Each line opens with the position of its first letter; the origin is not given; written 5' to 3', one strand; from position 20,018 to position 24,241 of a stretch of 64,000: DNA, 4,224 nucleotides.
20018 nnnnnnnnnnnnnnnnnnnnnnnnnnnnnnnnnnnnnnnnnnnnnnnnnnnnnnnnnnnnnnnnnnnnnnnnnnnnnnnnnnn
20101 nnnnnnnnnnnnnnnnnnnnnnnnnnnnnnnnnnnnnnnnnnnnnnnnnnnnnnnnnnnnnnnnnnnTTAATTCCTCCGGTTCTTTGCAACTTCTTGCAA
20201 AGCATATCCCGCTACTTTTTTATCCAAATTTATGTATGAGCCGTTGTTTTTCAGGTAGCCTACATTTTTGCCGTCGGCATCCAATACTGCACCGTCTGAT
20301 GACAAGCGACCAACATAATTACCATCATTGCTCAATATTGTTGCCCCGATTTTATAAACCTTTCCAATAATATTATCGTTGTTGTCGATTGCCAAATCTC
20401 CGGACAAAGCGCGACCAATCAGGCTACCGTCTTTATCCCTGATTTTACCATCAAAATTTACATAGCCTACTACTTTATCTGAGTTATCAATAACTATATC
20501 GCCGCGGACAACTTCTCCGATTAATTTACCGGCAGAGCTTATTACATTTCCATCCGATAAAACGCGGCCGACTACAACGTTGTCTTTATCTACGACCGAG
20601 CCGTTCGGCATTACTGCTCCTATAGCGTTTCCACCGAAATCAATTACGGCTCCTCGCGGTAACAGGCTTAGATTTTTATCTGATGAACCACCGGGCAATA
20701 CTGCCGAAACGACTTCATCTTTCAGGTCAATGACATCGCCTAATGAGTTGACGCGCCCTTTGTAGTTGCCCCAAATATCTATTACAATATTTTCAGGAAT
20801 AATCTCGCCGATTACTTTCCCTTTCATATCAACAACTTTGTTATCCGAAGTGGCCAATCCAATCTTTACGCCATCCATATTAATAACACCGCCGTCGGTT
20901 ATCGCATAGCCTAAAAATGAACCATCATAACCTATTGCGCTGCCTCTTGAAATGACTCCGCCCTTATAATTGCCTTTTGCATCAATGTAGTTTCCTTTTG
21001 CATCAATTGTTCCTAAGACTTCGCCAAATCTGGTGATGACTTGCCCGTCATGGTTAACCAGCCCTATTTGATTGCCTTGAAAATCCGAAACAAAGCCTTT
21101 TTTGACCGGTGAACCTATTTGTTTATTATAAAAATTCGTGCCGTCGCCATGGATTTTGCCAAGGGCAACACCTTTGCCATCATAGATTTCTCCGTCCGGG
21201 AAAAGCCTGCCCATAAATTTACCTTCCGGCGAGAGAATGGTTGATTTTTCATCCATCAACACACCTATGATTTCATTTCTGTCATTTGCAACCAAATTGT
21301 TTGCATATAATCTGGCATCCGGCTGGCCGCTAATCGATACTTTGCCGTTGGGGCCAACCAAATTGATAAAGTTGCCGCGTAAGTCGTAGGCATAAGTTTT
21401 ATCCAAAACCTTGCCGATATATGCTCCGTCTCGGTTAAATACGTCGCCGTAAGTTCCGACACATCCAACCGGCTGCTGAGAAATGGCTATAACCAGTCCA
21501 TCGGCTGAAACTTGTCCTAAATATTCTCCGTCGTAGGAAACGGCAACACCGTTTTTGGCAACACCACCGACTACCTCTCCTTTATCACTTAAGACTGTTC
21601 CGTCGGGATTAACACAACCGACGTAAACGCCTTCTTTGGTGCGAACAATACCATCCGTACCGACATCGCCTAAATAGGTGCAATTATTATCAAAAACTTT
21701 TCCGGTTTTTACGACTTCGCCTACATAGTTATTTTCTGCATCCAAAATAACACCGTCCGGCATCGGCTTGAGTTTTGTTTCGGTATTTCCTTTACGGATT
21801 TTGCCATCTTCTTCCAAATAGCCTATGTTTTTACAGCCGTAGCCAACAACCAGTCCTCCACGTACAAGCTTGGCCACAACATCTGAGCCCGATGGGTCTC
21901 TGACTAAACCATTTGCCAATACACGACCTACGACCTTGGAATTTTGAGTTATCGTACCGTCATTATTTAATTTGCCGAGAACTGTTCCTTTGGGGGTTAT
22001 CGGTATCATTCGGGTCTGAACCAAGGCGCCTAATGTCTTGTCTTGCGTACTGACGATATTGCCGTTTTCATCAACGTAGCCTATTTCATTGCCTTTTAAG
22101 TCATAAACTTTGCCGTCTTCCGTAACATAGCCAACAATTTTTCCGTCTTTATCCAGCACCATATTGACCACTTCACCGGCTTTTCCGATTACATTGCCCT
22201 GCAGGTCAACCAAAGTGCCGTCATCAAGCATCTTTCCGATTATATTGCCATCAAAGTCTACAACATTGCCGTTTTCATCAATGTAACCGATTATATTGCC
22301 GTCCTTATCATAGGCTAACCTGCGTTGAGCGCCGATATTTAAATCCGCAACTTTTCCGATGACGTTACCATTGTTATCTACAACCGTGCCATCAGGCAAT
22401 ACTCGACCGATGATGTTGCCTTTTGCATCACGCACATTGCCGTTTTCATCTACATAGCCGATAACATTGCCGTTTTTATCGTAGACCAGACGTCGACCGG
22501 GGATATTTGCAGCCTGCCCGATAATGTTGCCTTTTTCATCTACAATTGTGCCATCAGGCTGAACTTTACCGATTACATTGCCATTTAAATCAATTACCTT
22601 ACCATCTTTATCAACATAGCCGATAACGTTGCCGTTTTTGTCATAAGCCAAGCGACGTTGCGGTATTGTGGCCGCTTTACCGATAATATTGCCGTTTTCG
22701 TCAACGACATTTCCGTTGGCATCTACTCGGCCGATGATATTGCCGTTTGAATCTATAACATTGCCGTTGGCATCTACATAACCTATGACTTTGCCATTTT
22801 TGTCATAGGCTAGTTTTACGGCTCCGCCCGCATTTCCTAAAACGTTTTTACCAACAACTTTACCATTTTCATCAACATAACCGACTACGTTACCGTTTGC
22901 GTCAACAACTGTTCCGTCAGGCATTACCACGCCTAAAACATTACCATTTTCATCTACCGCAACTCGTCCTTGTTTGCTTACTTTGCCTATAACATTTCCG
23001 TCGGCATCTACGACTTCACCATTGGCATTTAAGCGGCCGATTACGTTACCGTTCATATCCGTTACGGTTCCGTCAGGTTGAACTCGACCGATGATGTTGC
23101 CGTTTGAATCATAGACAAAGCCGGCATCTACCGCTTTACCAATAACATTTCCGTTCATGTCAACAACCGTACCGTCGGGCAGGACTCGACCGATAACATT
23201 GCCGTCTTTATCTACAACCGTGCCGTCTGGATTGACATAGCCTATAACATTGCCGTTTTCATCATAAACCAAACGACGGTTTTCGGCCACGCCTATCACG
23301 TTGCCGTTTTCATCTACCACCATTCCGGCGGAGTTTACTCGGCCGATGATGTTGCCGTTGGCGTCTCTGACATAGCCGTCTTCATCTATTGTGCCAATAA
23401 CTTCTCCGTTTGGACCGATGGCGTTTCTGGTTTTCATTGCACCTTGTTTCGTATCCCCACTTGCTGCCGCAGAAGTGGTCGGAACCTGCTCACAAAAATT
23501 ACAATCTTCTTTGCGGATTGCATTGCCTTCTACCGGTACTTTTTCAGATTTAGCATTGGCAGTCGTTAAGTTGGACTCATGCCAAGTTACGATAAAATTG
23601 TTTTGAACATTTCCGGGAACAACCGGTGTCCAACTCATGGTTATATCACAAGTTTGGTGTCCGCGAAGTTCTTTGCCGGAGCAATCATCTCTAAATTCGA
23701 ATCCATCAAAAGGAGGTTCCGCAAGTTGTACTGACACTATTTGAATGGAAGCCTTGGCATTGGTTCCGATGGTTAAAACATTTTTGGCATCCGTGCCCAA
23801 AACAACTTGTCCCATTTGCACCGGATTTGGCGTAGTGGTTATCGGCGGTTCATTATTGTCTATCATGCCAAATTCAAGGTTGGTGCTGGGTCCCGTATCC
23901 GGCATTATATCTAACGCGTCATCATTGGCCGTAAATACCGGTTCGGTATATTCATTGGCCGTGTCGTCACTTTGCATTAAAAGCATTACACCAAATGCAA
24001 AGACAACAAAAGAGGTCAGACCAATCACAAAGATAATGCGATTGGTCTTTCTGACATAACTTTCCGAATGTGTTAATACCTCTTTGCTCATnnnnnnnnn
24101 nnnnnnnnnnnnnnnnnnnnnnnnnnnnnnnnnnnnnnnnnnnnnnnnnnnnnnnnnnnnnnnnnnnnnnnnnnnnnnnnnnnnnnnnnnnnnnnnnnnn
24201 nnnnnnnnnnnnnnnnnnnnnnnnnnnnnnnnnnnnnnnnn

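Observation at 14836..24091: CagY-like repeat expansion: VirB10 plus an adjacent TM-anchored paralogous repeat protein with near-identical DNA repeats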

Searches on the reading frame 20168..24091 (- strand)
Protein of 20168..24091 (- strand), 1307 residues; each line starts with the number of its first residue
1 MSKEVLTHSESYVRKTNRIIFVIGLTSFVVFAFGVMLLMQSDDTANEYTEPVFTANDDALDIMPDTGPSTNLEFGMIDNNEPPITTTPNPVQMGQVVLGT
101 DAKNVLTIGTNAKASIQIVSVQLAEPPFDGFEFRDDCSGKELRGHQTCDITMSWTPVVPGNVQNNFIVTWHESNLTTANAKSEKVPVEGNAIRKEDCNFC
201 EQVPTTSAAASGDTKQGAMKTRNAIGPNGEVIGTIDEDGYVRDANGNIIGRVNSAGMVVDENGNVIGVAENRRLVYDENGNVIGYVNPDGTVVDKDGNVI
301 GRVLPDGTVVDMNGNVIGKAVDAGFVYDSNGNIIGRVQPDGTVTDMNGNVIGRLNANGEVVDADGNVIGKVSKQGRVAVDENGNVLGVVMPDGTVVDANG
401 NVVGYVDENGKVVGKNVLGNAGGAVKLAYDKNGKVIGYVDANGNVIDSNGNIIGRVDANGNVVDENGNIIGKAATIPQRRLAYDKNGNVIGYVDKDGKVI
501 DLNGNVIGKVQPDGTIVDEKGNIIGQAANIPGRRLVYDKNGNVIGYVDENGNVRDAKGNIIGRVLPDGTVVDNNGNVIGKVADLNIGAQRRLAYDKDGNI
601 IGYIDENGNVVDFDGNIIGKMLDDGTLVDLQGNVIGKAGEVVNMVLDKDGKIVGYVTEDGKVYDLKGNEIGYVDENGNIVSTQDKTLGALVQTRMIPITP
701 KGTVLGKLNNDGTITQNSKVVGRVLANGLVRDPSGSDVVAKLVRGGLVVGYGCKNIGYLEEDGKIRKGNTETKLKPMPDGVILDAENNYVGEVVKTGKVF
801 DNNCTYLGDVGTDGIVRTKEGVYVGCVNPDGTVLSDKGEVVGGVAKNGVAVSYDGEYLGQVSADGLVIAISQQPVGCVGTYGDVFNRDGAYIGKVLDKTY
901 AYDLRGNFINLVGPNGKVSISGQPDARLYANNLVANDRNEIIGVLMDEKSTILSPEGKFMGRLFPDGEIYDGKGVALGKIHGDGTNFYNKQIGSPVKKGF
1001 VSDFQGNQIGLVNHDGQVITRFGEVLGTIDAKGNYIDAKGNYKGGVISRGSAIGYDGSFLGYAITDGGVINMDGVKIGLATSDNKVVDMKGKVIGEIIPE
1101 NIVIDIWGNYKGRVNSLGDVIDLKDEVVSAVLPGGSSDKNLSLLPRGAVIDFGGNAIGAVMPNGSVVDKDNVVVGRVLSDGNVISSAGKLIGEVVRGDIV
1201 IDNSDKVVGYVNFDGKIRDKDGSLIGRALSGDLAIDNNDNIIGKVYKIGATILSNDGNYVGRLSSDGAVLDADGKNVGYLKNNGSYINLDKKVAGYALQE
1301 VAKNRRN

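Call 7: search_protein_families(library=pfam, proteins=[window:20168-24091:-], max_evalue=0.01)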
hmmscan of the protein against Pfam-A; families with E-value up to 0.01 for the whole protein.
window:20168-24091:- (1307 aa): 5 families
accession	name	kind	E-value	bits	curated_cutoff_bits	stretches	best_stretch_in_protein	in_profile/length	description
PF21785.3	Bflower_2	-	4.2e-89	294.3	38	8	231-320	11-96/112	5-fold beta-flower protein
PF12396.14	DUF3659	-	2.8e-45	152.5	24.8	7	323-372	11-56/61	Protein of unknown function (DUF3659)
PF21784.3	Bflower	-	2.3e-42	144.5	25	6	275-336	3-62/116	4-fold beta flower protein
PF05593.20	RHS_repeat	-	2.7e-24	85.4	22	0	537-570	1-38/38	RHS Repeat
PF23623.1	GBD_IRG7_N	-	1e-05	26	27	0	487-530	13-56/95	IRG7 N-terminal galactose binding domain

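Call 34: find_homologous_proteins(query=window:20171-24091:-, max_evalue=1e-10)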
Query window:20171-24091:- (1307 aa): 1593 proteins with E <= 1e-10 among 8000 candidates; the best 120 are listed.
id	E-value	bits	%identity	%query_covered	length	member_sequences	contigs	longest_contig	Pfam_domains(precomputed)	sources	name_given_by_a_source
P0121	0.0e+0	1576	43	83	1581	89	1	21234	PF21784.4,PF05593.20,PF12396.15,PF21785.4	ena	-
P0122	0.0e+0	1393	51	68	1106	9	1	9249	PF21784.4,PF05593.20,PF12396.15,PF21785.4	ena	-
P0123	0.0e+0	1369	54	68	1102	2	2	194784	PF21784.4,PF05593.20,PF12396.15,PF21785.4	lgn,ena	-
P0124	0.0e+0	1362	52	68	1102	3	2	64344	PF15780.12,PF21784.4,PF05593.20,PF12396.15,PF21785.4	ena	-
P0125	0.0e+0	1355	51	68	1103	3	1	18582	PF21784.4,PF05593.20,PF12396.15,PF21785.4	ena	-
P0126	0.0e+0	1304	49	63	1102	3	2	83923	PF21784.4,PF05593.20,PF12396.15,PF21785.4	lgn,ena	-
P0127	0.0e+0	1298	40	100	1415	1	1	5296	PF21784.4,PF05593.20,PF12396.15,PF21785.4,PF15535.13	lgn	-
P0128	0.0e+0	1293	40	84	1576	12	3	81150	PF21784.4,PF05593.20,PF12396.15,PF21785.4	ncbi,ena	-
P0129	0.0e+0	1282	44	100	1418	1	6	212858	PF21784.4,PF05593.20,PF12396.15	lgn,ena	-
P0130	0.0e+0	1279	51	69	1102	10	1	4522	PF21784.4,PF05593.20,PF12396.15,PF21785.4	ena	-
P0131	0.0e+0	1278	46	100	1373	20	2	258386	PF21784.4,PF05593.20,PF12396.15,PF21785.4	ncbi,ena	-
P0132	0.0e+0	1275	44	100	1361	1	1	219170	PF21784.4,PF05593.20,PF12396.15,PF21785.4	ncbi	-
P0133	0.0e+0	1274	46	100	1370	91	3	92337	PF21784.4,PF05593.20,PF12396.15,PF21785.4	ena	-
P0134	0.0e+0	1243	51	61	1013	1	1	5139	PF21784.4,PF05593.20,PF12396.15,PF21785.4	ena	-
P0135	0.0e+0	1235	42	100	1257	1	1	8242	PF21784.4,PF05593.20,PF12396.15,PF21785.4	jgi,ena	-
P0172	1.1e-177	611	29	99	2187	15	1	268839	PF21784.4,PF12396.15,PF21785.4,PF03743.20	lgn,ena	-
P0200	2.0e-156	541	25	97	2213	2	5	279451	PF21784.4,PF12396.15,PF21785.4,PF03743.20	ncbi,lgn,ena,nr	ncbi:MAG: DUF3659 domain-containing protein [Alphaproteobacteria bacterium]|nr:DUF3659 domain-contai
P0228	5.9e-132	460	26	95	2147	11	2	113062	PF15780.12,PF21784.4,PF21785.4,PF03743.20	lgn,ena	-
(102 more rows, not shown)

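Call 36: find_encoding_contigs(protein=P0172, flank=10000, max_places=2)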
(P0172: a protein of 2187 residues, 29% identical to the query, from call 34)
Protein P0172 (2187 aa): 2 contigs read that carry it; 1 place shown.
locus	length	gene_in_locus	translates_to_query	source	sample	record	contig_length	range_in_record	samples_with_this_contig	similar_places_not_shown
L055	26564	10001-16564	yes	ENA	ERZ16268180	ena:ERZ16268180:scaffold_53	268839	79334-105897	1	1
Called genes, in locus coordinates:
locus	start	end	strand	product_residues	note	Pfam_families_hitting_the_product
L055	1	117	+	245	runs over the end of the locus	-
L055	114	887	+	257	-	-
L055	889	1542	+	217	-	-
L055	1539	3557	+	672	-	-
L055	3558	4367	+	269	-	-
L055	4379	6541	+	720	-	-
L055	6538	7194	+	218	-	-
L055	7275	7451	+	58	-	-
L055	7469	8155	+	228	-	PF04335:VirB8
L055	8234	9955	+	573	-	PF03524:CagX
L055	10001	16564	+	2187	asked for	PF12396:DUF3659 (faint), PF21784:Bflower (faint), PF21785:Bflower_2 (weak), PF03743:TrbI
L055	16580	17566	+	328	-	PF00437:T2SSE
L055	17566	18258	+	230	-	PF01177:Asp_Glu_race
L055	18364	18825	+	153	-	-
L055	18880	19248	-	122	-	PF01245:Ribosomal_L19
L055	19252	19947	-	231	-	PF01746:tRNA_m1G_MT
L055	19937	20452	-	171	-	PF01782:RimM, PF24986:PRC_RimM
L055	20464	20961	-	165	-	PF00886:Ribosomal_S16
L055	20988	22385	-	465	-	PF02881:SRP54_N, PF00448:SRP54, PF01656:CbiA (faint), PF02978:SRP_SPB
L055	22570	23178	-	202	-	PF13328:HD_4 (weak)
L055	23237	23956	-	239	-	PF01510:Amidase_2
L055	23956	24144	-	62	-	-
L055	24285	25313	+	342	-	PF00154:RecA_N, PF08423:Rad51, PF06745:ATPase, PF01637:ATPase_2 (weak), PF27531:MT3502_N (weak), PF21096:RecA_C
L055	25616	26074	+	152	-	PF05656:DUF805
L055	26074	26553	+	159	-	PF03703:bPH_2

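Call 37: find_encoding_contigs(protein=P0200, flank=10000, max_places=2)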
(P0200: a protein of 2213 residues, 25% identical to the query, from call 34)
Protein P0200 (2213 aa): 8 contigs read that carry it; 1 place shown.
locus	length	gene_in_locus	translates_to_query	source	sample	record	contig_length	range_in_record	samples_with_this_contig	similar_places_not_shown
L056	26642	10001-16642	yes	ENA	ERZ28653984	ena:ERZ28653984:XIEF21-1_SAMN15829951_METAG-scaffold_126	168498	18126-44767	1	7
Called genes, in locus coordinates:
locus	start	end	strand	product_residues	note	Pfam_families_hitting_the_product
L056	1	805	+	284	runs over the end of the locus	PF00763:THF_DHG_CYH, PF02882:THF_DHG_CYH_C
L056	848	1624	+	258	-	PF07195:FliD_C (weak)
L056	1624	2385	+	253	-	-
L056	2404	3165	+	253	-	-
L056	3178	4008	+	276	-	-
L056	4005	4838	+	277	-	-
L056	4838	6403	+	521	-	-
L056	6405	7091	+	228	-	PF04335:VirB8 (weak)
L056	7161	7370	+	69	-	-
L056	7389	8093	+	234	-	PF04335:VirB8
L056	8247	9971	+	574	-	PF03524:CagX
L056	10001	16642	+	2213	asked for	PF21784:Bflower (faint), PF21785:Bflower_2 (weak), PF12396:DUF3659 (weak), PF03743:TrbI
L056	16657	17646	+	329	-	PF00437:T2SSE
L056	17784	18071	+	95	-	-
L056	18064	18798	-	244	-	PF08534:Redoxin, PF00578:AhpC-TSA, PF10417:1-cysPrx_C (weak)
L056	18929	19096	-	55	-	PF00471:Ribosomal_L33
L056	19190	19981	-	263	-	-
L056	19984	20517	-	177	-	PF14316:DUF4381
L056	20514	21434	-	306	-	PF01882:DUF58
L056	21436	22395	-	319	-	PF20030:bpMoxR, PF07726:AAA_3, PF07728:AAA_5, PF17863:AAA_lid_2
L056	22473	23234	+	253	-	-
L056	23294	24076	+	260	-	PF02673:BacA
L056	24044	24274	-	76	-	PF13467:RHH_4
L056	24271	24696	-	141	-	PF04386:SspB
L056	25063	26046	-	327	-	PF02536:mTERF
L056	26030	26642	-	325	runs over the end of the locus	PF02536:mTERF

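Call 58: find_encoding_contigs(protein=window:20168-24091:-, flank=7000, max_places=10)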
Protein window:20168-24091:- (1307 aa): 5 contigs read that carry it; 5 places shown.
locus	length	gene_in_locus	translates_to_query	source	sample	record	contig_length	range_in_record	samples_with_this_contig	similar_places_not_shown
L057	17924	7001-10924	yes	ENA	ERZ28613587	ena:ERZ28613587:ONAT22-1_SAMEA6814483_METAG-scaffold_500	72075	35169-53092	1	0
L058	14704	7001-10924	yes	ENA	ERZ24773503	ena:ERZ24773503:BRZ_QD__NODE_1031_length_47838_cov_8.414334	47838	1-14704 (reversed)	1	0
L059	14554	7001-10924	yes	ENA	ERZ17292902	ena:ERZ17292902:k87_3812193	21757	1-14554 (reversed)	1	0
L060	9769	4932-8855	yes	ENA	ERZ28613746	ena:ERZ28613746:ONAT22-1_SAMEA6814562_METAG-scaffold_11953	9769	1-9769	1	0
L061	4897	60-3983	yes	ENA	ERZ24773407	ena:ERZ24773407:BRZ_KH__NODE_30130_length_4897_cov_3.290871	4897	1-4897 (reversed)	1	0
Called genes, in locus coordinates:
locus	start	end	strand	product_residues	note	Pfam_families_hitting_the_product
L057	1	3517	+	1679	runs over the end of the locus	-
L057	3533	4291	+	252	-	PF04335:VirB8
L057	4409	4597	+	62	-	-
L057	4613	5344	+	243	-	PF04335:VirB8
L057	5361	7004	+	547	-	PF03524:CagX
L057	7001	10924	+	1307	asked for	-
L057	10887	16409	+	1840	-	-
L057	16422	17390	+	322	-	PF00437:T2SSE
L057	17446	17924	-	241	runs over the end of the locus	-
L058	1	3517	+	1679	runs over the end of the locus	-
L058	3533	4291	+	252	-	PF04335:VirB8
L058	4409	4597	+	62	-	-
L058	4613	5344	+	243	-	PF04335:VirB8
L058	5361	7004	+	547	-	PF03524:CagX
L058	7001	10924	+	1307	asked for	-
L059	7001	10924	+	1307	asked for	-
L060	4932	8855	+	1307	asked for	-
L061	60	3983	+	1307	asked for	-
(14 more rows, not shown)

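Call 67: predict_structure(alignment_id=A1)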
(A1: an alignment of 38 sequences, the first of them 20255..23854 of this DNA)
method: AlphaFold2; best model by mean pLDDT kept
length: 1200 residues; sequences in the alignment: 38
mean_pLDDT: 80.2   pTM: 0.66
mean pLDDT of the five models: 80.2, 79.5, 79.3, 78.0, 75.1
residues with pLDDT >= 90: 279; 70-90: 717; 50-70: 134; < 50: 70
segments of 3 or more residues with pLDDT < 50: 120-139, 433-435, 440-454, 461-464, 477-480, 503-506, 568-571, 595-598, 600-605
pLDDT, mean of each block of 10 residues (from residue 1): 76 76 83 82 83 86 85 82 82 81 85 61 32 34 80 81 83 80 80 85 85 84 86 84 81 74 80 82 80 84 81 78 69 60 76 81 80 84 85 75 66 71 68 53 28 44 51 52 66 64 56 81 85 83 87 86 66 66 59 50 56 87 91 88 87 85 92 91 87 91 90 89 85 86 89 89 87 85 81 76 87 87 88 78 73 83 90 88 92 91 90 91 88 91 89 88 87 89 92 92 88 87 89 89 90 84 91 92 91 91 91 92 90 91 88 92 91 83 84 80
secondary structure, 60 per line:
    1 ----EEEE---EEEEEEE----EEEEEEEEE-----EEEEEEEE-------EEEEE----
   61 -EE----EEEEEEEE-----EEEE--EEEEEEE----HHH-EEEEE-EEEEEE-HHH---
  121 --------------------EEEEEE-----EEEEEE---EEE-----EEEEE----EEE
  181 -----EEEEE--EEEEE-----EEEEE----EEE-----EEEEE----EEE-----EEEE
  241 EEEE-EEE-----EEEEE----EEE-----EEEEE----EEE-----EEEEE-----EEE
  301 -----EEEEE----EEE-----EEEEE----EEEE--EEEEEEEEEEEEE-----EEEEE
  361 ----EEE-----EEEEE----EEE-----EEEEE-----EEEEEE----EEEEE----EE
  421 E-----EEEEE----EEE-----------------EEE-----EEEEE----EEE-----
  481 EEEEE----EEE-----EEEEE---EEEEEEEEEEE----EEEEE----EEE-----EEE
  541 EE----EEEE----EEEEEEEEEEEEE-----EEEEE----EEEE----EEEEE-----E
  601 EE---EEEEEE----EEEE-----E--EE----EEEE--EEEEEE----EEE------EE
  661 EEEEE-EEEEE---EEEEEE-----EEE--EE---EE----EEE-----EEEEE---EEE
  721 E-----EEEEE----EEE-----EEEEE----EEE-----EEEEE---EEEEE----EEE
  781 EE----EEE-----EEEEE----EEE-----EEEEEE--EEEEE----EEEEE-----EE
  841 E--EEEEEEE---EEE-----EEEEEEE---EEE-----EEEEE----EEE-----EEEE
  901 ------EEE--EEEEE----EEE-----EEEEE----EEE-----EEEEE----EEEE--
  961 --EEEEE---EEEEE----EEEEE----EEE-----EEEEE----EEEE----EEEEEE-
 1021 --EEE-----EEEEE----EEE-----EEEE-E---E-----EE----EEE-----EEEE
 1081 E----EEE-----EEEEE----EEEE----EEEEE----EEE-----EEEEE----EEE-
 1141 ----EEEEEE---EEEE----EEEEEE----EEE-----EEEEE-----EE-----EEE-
elements in order (helices of 4 or more, strands of 3 or more residues): E5-8 E12-18 E23-31 E37-44 E52-56 E68-75 E81-84 E87-93 E102-106 E108-113 E141-146 E152-157 E161-163 E169-173 E178-180 E186-190 E193-197 E203-207 E212-214 E220-224 E229-231 E237-244 E246-248 E254-258 E263-265 E271-275 E280-282 E288-292 E298-300 E306-310 E315-317 E323-327 E332-335 E338-350 E356-360 E365-367 E373-377 E382-384 E390-394 E400-405 E410-414 E419-421 E427-431 E436-438 E456-458 E464-468 E473-475 E481-485 E490-492 E498-502 E506-516 E521-525 E530-532 E538-542 E547-550 E555-567 E573-577 E582-585 E590-594 E600-602 E606-611 E616-619 E634-637 E640-645 E650-652 E659-665 E667-671 E675-680 E686-688 E702-704 E710-714 E718-721 E727-731 E736-738 E744-748 E753-755 E761-765 E769-773 E778-782 E787-789 E795-799 E804-806 E812-817 E820-824 E829-833 E839-841 E844-850 E854-856 E862-868 E872-874 E880-884 E889-891 E897-900 E907-909 E912-916 E921-923 E929-933 E938-940 E946-950 E955-958 E963-967 E971-975 E980-984 E989-991 E997-1001 E1006-1009 E1014-1019 E1023-1025 E1031-1035 E1040-1042 E1048-1051 E1069-1071 E1077-1081 E1086-1088 E1094-1098 E1103-1106 E1111-1115 E1120-1122 E1128-1132 E1137-1139 E1145-1150 E1154-1157 E1162-1167 E1172-1174 E1180-1184 E1197-1199

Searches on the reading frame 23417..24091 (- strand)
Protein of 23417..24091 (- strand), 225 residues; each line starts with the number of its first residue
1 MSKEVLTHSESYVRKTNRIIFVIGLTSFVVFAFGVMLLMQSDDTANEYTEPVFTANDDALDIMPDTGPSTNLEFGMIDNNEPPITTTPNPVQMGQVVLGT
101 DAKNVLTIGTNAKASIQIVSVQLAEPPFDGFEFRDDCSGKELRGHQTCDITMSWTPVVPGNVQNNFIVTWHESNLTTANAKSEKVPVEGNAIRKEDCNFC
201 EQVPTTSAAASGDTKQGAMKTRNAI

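Call 78: search_protein_representatives(protein=window:23417-24091:-)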
Query: 225 residues. Proteins with E-value up to 0.001 (for the whole library): 502; up to 1e-10: 103; up to 1e-30: 24. The best 150 are listed.
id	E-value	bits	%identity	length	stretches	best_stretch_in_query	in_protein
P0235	1.5e-86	305.6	22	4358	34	84-175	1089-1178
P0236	8.0e-84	296.7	63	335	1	2-213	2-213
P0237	8.8e-74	263.9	58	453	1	1-208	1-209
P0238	1.4e-73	263.2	56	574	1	1-222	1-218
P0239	4.3e-72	258.4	56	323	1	3-215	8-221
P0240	4.2e-69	248.6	58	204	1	1-197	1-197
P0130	7.0e-68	244.6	56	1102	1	1-219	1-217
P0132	4.5e-55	202.8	48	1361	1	1-220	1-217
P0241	3.7e-54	199.8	55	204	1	48-218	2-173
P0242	5.8e-53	195.9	58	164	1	3-151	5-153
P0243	6.3e-49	182.7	71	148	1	93-204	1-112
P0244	1.4e-45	171.8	23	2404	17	84-176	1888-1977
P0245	2.1e-44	167.9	77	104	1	1-100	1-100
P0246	2.4e-44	167.7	44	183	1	1-179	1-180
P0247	1.6e-43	165.0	43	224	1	29-216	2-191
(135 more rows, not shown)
